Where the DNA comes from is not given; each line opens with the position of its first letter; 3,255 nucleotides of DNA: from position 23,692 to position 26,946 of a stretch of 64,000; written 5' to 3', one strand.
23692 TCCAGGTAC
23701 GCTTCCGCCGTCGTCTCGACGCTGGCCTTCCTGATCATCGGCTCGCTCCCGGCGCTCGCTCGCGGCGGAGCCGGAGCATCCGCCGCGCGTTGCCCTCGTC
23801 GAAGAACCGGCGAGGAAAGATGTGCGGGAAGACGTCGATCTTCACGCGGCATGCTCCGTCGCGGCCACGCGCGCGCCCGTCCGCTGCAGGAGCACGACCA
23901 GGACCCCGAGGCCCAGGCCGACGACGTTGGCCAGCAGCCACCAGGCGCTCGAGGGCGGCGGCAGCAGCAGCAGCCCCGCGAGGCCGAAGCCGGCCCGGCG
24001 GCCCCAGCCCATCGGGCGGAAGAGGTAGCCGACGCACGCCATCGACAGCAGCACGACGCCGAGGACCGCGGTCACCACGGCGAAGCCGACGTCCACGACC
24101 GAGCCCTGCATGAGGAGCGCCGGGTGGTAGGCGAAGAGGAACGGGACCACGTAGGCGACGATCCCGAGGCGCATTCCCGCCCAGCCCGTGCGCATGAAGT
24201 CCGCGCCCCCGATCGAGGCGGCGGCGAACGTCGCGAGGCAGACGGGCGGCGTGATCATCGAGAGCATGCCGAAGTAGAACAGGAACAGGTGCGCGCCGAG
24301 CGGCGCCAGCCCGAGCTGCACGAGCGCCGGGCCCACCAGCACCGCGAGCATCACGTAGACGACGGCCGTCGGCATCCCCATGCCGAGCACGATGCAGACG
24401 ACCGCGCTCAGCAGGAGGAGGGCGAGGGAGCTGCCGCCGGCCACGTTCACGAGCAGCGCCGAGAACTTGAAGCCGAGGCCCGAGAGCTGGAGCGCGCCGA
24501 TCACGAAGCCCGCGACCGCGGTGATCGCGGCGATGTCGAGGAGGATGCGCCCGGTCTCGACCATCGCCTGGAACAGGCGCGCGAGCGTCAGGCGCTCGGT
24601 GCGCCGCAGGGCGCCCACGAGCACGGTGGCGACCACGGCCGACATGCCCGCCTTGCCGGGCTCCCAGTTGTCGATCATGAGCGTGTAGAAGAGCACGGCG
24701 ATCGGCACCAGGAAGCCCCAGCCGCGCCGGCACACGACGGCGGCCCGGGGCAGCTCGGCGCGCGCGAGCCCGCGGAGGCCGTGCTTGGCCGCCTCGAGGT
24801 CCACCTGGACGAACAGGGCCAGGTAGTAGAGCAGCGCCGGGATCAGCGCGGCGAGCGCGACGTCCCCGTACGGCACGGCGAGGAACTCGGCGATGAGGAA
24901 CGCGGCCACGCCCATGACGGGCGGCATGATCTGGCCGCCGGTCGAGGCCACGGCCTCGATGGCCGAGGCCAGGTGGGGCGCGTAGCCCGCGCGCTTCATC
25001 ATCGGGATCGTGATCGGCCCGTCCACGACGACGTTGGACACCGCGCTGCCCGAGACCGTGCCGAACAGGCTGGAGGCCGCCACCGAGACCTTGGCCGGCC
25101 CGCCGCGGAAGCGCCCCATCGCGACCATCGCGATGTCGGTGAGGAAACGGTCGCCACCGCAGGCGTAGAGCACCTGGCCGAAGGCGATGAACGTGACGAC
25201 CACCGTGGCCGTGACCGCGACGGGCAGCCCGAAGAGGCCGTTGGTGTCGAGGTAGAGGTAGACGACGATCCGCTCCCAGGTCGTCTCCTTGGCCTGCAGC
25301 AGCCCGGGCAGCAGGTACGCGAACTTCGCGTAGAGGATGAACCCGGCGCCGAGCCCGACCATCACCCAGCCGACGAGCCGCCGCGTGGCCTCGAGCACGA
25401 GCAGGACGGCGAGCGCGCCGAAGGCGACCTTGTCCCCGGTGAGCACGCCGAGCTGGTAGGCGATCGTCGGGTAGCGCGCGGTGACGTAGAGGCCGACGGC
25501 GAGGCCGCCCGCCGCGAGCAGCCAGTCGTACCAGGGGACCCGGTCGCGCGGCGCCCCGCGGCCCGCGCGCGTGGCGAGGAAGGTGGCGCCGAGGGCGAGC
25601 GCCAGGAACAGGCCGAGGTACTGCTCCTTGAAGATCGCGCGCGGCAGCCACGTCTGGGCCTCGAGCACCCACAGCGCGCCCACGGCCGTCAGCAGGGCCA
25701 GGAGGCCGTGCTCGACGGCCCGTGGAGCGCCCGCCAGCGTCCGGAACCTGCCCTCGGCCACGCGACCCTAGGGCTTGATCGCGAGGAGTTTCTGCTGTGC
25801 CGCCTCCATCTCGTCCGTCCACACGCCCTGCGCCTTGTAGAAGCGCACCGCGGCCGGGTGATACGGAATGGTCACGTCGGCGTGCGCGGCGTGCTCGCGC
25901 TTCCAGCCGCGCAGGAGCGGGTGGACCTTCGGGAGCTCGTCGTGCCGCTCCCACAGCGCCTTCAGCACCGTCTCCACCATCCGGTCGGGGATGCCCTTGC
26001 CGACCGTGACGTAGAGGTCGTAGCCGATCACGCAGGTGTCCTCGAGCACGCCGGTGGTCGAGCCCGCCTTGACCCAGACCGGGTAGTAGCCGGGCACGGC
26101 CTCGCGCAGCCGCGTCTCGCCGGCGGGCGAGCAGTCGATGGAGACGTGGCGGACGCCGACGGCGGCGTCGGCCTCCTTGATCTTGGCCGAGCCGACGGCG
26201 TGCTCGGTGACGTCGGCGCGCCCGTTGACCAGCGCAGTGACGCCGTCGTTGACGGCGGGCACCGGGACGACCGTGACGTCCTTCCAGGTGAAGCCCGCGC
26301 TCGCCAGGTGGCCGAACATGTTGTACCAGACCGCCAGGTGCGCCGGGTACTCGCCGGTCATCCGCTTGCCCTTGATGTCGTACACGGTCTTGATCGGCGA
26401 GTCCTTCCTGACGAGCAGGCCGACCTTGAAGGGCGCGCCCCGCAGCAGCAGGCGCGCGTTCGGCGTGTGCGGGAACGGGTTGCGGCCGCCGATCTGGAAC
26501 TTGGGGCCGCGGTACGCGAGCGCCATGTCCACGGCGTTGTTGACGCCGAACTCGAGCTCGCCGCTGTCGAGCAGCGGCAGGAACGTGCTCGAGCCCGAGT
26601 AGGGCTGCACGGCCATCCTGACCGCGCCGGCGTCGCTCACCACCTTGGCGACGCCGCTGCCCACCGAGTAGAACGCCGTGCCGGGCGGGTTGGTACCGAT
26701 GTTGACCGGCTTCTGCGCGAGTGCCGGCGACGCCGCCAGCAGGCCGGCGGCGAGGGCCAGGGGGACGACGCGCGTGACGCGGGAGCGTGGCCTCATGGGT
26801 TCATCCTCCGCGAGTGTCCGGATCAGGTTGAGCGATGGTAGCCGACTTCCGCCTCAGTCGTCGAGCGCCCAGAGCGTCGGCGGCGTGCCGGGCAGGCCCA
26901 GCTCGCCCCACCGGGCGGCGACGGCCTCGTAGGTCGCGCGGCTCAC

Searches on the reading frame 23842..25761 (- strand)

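Call 70: search_protein_families(library=pfam, proteins=[window:23842-25761:-], max_evalue=0.00001)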
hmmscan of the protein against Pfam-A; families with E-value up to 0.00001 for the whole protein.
window:23842-25761:- (639 aa): 1 family
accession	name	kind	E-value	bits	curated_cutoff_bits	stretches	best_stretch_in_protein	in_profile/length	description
PF06808.19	DctM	-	9.7e-93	311.7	23.8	1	117-556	1-411/413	Tripartite ATP-independent periplasmic transporter, DctM component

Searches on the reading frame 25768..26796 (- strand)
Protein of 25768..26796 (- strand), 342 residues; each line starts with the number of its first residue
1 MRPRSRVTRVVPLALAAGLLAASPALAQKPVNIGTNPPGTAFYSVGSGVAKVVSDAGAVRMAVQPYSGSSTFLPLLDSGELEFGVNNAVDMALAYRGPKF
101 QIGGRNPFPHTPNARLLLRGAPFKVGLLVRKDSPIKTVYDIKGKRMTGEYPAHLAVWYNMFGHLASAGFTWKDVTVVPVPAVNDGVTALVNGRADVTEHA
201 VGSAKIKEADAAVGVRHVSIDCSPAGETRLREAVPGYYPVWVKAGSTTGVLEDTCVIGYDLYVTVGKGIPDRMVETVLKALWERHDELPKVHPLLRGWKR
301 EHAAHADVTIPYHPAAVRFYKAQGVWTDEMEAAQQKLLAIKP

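Call 70: search_protein_families(library=pfam, proteins=[window:25768-26796:-], max_evalue=0.00001)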
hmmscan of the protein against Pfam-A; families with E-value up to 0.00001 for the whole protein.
window:25768-26796:- (342 aa): 2 families
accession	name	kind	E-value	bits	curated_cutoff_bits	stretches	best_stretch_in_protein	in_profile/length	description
PF16868.10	NMT1_3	-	1e-29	104.5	27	1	33-324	1-289/289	NMT1-like family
PF09084.16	NMT1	-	2.9e-06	27.8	20.5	0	126-197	76-144/216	NMT1/THI5 like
